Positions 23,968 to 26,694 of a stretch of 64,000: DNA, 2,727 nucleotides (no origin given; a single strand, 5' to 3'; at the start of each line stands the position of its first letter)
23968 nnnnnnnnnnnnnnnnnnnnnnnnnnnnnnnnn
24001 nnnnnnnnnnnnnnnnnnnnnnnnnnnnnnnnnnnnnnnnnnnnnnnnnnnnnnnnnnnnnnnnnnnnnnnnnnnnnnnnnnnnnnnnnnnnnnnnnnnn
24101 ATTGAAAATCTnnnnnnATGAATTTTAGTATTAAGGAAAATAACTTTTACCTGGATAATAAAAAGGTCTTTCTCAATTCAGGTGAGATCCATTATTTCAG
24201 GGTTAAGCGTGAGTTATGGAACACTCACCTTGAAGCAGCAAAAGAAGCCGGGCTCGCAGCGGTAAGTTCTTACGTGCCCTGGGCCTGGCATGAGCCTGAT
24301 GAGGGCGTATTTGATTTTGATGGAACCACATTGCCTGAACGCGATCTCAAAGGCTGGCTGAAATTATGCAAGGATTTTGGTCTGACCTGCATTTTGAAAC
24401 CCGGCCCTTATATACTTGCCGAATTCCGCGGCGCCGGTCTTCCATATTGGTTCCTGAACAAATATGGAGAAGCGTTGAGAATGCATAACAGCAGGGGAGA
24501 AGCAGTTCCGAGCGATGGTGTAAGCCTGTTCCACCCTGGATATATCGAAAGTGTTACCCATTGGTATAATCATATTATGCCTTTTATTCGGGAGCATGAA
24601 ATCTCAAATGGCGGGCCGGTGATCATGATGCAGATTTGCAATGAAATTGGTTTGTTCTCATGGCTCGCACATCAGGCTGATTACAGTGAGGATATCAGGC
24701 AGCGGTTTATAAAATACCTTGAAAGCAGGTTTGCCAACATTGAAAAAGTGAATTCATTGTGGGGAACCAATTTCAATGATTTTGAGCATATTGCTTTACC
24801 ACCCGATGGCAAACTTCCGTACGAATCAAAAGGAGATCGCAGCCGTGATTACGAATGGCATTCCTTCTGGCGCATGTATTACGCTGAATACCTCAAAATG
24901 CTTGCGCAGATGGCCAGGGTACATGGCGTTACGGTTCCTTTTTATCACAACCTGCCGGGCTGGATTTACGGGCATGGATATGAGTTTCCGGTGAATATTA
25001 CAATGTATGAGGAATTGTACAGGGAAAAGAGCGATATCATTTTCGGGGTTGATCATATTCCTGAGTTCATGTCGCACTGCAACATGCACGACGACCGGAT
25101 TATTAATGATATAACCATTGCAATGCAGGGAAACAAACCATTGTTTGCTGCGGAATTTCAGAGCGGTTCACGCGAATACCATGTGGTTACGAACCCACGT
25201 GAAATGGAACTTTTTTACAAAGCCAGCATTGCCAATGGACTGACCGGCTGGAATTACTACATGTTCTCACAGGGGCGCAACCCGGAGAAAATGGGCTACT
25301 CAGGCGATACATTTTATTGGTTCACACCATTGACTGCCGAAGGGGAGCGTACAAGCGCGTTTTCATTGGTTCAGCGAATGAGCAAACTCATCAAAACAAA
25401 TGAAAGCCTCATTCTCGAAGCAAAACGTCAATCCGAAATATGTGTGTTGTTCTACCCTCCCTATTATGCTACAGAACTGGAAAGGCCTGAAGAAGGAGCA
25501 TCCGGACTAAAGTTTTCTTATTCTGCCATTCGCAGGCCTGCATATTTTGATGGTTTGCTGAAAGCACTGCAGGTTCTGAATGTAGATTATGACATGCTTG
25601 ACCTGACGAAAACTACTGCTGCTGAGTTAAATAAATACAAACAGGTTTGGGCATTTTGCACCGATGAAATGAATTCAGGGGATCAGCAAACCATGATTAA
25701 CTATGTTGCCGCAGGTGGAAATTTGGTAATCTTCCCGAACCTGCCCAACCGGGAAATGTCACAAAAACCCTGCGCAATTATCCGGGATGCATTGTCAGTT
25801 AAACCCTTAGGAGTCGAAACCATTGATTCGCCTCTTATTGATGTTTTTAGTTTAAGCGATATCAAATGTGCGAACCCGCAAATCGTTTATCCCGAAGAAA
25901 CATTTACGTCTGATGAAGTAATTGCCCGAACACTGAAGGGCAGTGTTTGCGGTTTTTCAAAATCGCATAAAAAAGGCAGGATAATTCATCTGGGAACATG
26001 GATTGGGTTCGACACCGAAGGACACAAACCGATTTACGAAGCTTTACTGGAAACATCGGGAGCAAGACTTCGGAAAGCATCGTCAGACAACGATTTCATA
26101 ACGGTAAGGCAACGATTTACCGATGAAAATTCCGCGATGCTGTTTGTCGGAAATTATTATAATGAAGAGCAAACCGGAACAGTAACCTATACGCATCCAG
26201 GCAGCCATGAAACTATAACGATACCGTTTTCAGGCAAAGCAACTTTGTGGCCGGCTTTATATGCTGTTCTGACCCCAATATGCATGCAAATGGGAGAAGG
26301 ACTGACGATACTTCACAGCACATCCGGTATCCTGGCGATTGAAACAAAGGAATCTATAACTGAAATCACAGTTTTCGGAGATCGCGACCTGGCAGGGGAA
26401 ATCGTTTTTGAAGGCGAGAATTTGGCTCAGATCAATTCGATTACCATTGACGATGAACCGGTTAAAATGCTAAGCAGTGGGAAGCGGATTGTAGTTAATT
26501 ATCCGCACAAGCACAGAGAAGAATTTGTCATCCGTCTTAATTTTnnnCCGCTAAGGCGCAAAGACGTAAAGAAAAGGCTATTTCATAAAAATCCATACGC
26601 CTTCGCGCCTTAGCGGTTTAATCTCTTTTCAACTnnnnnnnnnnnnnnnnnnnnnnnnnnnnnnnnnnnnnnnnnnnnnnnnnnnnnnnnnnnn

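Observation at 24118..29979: Signal-less GH35-like and GH94-like pair directly downstream of the symporter: a cytoplasmic transglycosylation/phosphorolysis module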

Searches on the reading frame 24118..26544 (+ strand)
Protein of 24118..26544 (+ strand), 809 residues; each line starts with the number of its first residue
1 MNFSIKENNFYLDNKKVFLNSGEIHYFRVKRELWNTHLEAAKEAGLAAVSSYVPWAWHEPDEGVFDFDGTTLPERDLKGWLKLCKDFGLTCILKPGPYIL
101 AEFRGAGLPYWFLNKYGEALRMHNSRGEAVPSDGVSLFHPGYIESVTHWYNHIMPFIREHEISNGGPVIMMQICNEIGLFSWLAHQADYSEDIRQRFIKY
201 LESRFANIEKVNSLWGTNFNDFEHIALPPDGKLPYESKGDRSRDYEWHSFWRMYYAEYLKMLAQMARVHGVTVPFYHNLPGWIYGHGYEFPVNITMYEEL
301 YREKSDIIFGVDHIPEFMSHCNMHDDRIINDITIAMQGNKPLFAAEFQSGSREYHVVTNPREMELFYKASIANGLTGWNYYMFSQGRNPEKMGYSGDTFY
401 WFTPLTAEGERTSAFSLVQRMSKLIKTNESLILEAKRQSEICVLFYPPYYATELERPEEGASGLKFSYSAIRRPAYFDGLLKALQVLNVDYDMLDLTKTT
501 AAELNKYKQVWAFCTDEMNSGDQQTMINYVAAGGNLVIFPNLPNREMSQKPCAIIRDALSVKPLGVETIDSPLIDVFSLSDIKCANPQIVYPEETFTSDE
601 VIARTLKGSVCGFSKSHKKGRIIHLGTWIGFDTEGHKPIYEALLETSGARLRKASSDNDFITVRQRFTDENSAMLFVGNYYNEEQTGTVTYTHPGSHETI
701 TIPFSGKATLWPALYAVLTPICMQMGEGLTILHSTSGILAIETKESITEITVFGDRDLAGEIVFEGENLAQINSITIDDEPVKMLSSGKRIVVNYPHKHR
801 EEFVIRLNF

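Call 5: search_protein_families(library=pfam, proteins=[window:24118-26544:+], max_evalue=0.01)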
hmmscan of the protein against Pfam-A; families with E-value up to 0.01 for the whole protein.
window:24118-26544:+ (809 aa): 5 families
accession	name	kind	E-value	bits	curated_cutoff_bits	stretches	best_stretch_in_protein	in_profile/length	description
PF01301.25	Glyco_hydro_35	-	1.7e-46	159.8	27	1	10-209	2-179/319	Glycosyl hydrolases family 35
PF02449.21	Glyco_hydro_42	-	9.3e-31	107.9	21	1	28-387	6-341/376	Beta-galactosidase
PF22369.2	GLMA_2nd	-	2.8e-26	92.3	27.7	1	470-591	12-132/138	GLMA-like, second domain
PF10435.15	BetaGal_dom2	-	0.0012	19.1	25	1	655-799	14-156/180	Beta-galactosidase, domain 2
PF01373.23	Glyco_hydro_14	-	0.0022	17.5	27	0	189-245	182-237/402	Glycosyl hydrolase family 14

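Call 7: search_solved_structures(query=window:24118-26544:+, max_evalue=0.001, show_alignments=2)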
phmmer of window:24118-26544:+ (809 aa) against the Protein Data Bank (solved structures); distinct sequences matched with E-value up to 0.001: 33.
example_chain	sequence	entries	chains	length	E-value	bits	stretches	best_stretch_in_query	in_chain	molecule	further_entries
7vkw_A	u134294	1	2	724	2.4e-154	518.5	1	8-688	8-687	beta-1,2-glucosyltransferase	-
7vkx_A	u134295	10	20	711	2.6e-154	518.4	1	9-688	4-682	beta-1,2-glucosyltransferase | Beta-galactosidase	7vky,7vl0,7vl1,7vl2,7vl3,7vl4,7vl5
7x87_A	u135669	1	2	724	5.5e-154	517.3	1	8-688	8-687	Beta-galactosidase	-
7vkz_A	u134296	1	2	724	2.1e-153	515.4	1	8-688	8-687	beta-1,2-glucosyltransferase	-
5gsl_A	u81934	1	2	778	9.3e-69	235.4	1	10-663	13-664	778aa long hypothetical beta-galactosidase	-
5gsm_A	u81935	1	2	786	9.5e-67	228.8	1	9-563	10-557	Exo-beta-D-glucosaminidase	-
6jow_A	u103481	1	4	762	2.3e-65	224.2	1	19-661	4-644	Beta-galactosidase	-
8oug_A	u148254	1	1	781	9.2e-65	222.2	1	10-663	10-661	Beta-galactosidase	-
7kdv_A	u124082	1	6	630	2.9e-27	98.2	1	8-200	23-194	Beta-galactosidase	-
4e8c_A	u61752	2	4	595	3.5e-27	97.9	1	3-181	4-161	Glycosyl hydrolase, family 35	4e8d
3wf3_A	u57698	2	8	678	2.5e-26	95.1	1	7-201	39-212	Beta-galactosidase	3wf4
8h25_A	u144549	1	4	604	3.5e-26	94.6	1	3-181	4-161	Beta-galactosidase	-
3thc_A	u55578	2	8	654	5.9e-26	93.8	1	7-201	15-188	Beta-galactosidase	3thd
3wez_A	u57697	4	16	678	6.4e-26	93.7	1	7-201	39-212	Beta-galactosidase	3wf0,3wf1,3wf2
4mad_A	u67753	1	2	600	5.2e-25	90.7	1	7-185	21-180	Beta-galactosidase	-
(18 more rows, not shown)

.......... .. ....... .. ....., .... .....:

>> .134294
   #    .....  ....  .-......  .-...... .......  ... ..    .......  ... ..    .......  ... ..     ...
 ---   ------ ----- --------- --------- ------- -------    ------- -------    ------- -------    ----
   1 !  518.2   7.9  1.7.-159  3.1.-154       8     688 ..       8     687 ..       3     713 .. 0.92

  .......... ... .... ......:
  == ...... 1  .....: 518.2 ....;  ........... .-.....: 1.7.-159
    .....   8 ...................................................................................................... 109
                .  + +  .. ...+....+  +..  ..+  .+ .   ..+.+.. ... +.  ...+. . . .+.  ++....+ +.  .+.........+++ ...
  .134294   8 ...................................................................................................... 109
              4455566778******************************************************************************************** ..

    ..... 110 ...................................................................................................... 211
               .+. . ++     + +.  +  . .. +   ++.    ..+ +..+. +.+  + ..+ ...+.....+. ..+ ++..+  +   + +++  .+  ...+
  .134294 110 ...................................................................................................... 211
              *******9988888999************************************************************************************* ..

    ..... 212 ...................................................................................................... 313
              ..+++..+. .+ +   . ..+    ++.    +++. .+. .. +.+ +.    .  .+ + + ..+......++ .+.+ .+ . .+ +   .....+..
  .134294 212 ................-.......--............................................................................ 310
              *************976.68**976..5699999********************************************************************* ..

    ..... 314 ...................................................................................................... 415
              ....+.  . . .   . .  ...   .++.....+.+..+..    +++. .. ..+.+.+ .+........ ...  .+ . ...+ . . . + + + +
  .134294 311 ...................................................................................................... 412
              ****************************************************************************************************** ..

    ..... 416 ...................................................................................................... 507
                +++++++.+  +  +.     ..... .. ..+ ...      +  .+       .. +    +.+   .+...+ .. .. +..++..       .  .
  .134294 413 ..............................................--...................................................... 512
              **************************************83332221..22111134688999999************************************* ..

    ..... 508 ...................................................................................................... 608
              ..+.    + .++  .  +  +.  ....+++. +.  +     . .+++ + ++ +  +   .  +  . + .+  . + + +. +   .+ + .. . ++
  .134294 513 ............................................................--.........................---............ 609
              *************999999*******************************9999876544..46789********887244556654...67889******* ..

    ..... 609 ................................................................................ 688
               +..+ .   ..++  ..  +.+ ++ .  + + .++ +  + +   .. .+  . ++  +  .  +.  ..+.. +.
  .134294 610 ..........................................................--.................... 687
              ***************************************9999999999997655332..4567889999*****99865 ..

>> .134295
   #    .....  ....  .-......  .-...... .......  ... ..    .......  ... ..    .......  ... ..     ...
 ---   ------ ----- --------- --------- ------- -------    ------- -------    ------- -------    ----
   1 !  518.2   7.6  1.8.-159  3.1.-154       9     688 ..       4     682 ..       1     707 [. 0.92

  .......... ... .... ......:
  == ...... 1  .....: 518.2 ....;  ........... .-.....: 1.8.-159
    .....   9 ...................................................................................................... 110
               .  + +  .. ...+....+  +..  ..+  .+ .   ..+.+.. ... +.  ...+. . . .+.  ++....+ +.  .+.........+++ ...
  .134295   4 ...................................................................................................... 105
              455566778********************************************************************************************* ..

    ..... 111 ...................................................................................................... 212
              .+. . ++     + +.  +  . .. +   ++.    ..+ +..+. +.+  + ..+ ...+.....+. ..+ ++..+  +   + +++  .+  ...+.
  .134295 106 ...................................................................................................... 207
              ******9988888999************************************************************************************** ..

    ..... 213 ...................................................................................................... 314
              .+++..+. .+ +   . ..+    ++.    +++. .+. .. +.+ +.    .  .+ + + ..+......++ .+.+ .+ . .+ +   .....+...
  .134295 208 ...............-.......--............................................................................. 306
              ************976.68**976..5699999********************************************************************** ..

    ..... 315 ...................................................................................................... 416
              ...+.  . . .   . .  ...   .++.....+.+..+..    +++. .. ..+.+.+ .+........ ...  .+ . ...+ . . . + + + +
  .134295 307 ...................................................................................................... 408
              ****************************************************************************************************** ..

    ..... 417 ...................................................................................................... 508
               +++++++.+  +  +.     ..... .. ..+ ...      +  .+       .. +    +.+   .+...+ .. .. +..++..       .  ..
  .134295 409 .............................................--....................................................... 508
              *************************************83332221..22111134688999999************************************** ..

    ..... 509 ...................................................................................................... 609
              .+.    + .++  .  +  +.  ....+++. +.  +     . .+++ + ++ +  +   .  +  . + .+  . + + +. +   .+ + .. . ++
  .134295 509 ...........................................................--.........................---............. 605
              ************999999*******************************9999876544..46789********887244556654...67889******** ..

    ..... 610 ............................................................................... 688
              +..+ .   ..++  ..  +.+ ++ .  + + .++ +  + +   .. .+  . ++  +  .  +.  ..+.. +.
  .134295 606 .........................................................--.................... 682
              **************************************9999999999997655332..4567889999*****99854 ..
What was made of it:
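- On GH35 beta-1,2-glucosyltransferase (IaSGT type): 518 bits (E 2e-154) to 7VKW, versus 235 bits to GlmA and <=98 bits to beta-galactosidases (call 7).
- GlmA glucosaminidases score 235 bits and beta-galactosidases <=98 bits (call 7). The nearest other relatives, the GlmAs, are hydrolases (call 7). Beta-galactosidases score <=98 bits versus 518 for IaSGT (call 7).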

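Call 23: find_homologous_proteins(query=window:24118-26544:+, max_evalue=1e-30)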
Query window:24118-26544:+ (809 aa): 1093 proteins with E <= 1e-30 among 6455 candidates; the best 120 are listed.
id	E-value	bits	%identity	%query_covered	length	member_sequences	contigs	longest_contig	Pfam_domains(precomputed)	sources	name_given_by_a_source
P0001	0.0e+0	1916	100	100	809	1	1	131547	PF02449.22,PF22369.3,PF01301.26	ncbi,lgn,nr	ncbi:MAG: beta-galactosidase [Bacteroidales bacterium]|nr:beta-galactosidase [Bacteroidales bacteriu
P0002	0.0e+0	1636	84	100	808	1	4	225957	PF02449.22,PF22369.3,PF01301.26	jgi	jgi:beta-galactosidase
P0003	0.0e+0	1621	83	100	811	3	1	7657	PF02449.22,PF22369.3,PF01301.26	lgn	-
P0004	0.0e+0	1409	72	100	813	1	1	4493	PF02449.22,PF22369.3,PF01301.26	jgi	jgi:beta-galactosidase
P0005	0.0e+0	1409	72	100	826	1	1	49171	PF02449.22,PF22369.3,PF01301.26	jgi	jgi:beta-galactosidase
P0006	0.0e+0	1405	71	100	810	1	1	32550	PF02449.22,PF22369.3,PF10435.16,PF01301.26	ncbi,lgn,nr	ncbi:MAG: beta-galactosidase [Bacteroidales bacterium]|nr:beta-galactosidase [Bacteroidales bacteriu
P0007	0.0e+0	1399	71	100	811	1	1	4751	PF02449.22,PF22369.3,PF01301.26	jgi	jgi:beta-galactosidase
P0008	0.0e+0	1398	70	100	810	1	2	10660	PF02449.22,PF22369.3,PF01301.26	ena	-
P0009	0.0e+0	1395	70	100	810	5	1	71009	PF02449.22,PF22369.3,PF01301.26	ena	-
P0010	0.0e+0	1392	70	100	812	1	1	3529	PF02449.22,PF22369.3,PF01301.26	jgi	-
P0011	0.0e+0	1391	70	100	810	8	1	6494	PF02449.22,PF22369.3,PF01301.26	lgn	-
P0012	0.0e+0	1391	69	100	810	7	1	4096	PF02449.22,PF22369.3,PF01301.26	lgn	-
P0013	0.0e+0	1389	71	100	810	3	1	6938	PF02449.22,PF22369.3,PF01301.26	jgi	-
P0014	0.0e+0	1389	69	100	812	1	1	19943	PF02449.22,PF22369.3,PF01301.26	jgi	jgi:beta-galactosidase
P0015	0.0e+0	1388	69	100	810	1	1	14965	PF02449.22,PF22369.3,PF01301.26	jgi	jgi:beta-galactosidase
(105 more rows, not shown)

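Call 25: find_related_loci(query=A1, collection=genome_contigs, flank=10000)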
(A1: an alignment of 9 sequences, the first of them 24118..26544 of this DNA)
Query A1 (809 aa) in genome_contigs; peptide patterns used: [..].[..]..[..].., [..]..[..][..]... (x = any residue, [..] = any of these).
600 stretches matched a pattern (row limit reached: there are more); 571 encode a relative of the query (tblastn E <= 1e-3); the best 80 are kept; 80 distinct loci.
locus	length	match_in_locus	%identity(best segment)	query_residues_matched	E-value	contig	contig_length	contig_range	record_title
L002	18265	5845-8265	71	1-807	0e+0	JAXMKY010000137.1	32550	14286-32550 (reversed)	MAG: Bacteroidales bacterium isolate L4_metabat.bin.27 k141_162611, whole genome shotgun sequence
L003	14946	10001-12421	71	1-807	0e+0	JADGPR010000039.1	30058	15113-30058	MAG: Bacteroidales bacterium isolate Chersky.15_51 contig-100_525, whole genome shotgun sequence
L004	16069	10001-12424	70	1-808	0e+0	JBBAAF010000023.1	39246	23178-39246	MAG: Bacteroidales bacterium isolate SO_2017_GW3_35 scaffold_718_c1_OW296A_2017, whole genome shotgun sequence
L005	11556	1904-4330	69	1-809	0e+0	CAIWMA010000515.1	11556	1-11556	MAG: uncultured Bacteroidales bacterium isolate KR4_bin-0449 genome assembly, contig: bin-0449:515/593, whole genome sho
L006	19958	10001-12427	69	1-809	0e+0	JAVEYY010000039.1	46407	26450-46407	MAG: Tenuifilaceae bacterium isolate BF4_52 NODE_2175_length_46407_cov_32.177982_Biofilm4, whole genome shotgun sequence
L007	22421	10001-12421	70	1-807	0e+0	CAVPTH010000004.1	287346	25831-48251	MAG: uncultured Verrucomicrobiae bacterium isolate MFD00031.bin.2.36 genome assembly, contig: contig_25600, whole genome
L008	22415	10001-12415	70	1-805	0e+0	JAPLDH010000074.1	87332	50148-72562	MAG: Bacteroidetes bacterium isolate LacPavin_0419_WC90_MAG_42_101 LacPavin_0419_WC90_scaffold_190154, whole genome shot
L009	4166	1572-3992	69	1-807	0e+0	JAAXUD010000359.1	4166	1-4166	MAG: Lentimicrobium sp. isolate W4_Combined_metabat2_004 W4_Combined_metabat2_004_NODE_16670, whole genome shotgun seque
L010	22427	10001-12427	68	1-809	0e+0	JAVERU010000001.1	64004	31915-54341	MAG: Tenuifilaceae bacterium isolate BF1_30 scaffold_761_c1_biofilm_2017, whole genome shotgun sequence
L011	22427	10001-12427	69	1-809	0e+0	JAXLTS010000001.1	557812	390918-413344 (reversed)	MAG: Bacteroidales bacterium isolate STL-BAC10 C4.95.fa-1, whole genome shotgun sequence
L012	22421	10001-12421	69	1-807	0e+0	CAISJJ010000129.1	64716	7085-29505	MAG: uncultured Bacteroidales bacterium isolate Ja1_bin-1976 genome assembly, contig: bin-1976:129/547, whole genome sho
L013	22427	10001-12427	69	1-809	0e+0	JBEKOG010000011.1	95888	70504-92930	MAG: Verrucomicrobiota bacterium isolate SPRUCE 435 SPRUCE_435_11, whole genome shotgun sequence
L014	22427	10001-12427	69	1-809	0e+0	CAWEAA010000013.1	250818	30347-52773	MAG: uncultured Verrucomicrobiae bacterium isolate MFD05580.bin.1.24 genome assembly, contig: contig_7156, whole genome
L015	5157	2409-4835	69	1-809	0e+0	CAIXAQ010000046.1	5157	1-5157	MAG: uncultured Bacteroidales bacterium isolate LJ-5-9m_bin-0023 genome assembly, contig: bin-0023:046/995, whole genome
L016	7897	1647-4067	69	1-807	0e+0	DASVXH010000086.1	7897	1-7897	MAG TPA_asm: Candidatus Saccharimonadales bacterium isolate SMAG_U2570 k141_146279, whole genome shotgun sequence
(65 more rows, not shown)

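Call 64: search_protein_families(library=ncbifam, proteins=[window:24118-26544:+], max_evalue=0.001)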
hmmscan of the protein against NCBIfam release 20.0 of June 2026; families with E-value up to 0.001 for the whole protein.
window:24118-26544:+ (809 aa): 2 families
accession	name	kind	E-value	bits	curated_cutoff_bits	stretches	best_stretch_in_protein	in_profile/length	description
NF041127.1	exo_beta_glucsam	equivalog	4.6e-78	263.1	1500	1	6-567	6-561/782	exo-beta-D-glucosaminidase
NF051902.1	GH35_fam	subfamily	2.9e-08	32.8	500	1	8-217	10-215/510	GH35 family beta-galactosidase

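Call 65: list_cluster_members(proteins=[window:24118-26544:+, window:26635-29976:+])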
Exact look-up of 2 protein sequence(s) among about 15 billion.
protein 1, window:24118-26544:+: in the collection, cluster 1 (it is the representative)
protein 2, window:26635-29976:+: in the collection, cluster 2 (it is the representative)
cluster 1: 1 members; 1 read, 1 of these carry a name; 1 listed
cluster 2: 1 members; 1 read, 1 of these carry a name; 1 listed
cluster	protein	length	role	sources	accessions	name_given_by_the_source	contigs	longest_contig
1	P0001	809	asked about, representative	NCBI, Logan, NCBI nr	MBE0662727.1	MAG: beta-galactosidase [Bacteroidales bacterium] | beta-galactosidase [Bacteroidales bacterium]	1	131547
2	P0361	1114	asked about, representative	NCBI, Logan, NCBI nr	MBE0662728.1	MAG: hypothetical protein IH597_09685 [Bacteroidales bacterium] | hypothetical protein [Bacteroidales bacterium]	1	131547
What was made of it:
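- GenBank and JGI name it beta-galactosidase (calls 23, 65).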

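Call 68: predict_structure(alignment_id=A3)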
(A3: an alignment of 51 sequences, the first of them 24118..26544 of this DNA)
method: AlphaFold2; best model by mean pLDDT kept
length: 809 residues; sequences in the alignment: 51
mean_pLDDT: 87.4   pTM: 0.89
mean pLDDT of the five models: 87.4, 86.5, 85.0, 82.4, 82.3
residues with pLDDT >= 90: 458; 70-90: 280; 50-70: 51; < 50: 20
segments of 3 or more residues with pLDDT < 50: 283-285, 450-454, 707-713
pLDDT, mean of each block of 10 residues (from residue 1): 90 94 93 97 97 93 95 95 97 85 81 87 86 82 94 97 97 78 75 93 95 95 89 83 88 90 95 90 59 82 83 63 74 88 86 58 85 93 86 77 88 91 95 94 76 62 80 83 89 92 97 90 97 96 89 95 92 91 92 94 95 97 93 82 93 88 92 90 79 94 63 69 89 92 91 79 91 90 86 84 91
secondary structure, 60 per line:
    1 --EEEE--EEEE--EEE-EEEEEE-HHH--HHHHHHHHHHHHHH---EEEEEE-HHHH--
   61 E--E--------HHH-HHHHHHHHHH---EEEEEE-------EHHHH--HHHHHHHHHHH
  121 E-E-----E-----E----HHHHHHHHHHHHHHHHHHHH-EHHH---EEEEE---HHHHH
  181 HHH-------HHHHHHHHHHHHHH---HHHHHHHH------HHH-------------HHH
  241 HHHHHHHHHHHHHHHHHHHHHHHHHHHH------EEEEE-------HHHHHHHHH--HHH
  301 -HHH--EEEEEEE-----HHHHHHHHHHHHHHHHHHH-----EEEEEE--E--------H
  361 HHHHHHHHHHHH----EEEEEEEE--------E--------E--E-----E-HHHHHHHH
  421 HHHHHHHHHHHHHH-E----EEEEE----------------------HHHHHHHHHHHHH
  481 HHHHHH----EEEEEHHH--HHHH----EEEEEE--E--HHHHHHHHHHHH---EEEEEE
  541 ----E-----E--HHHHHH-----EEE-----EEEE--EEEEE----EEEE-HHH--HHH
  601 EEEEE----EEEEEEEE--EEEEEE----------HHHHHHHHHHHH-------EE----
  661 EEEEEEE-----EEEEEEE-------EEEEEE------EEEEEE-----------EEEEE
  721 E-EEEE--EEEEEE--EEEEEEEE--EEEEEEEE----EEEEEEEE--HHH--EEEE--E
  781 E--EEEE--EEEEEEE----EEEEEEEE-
elements in order (helices of 4 or more, strands of 3 or more residues): E3-6 E9-12 E15-17 E19-24 H31-44 E48-53 H55-58 H77-86 E90-95 H104-107 H110-120 H140-159 E168-172 H176-183 H191-204 H208-215 H238-268 E275-279 H287-295 E307-313 H319-337 E343-348 H360-372 E377-384 H413-434 E441-445 H468-486 E491-495 H501-504 E509-514 H520-531 E535-540 H554-559 E565-567 E573-576 E579-583 E588-591 E601-605 E610-617 E620-625 H636-647 E661-667 E673-679 E687-692 E699-704 E716-721 E723-726 E729-734 E737-744 E747-754 E759-766 E774-777 E784-787 E790-796 E801-808
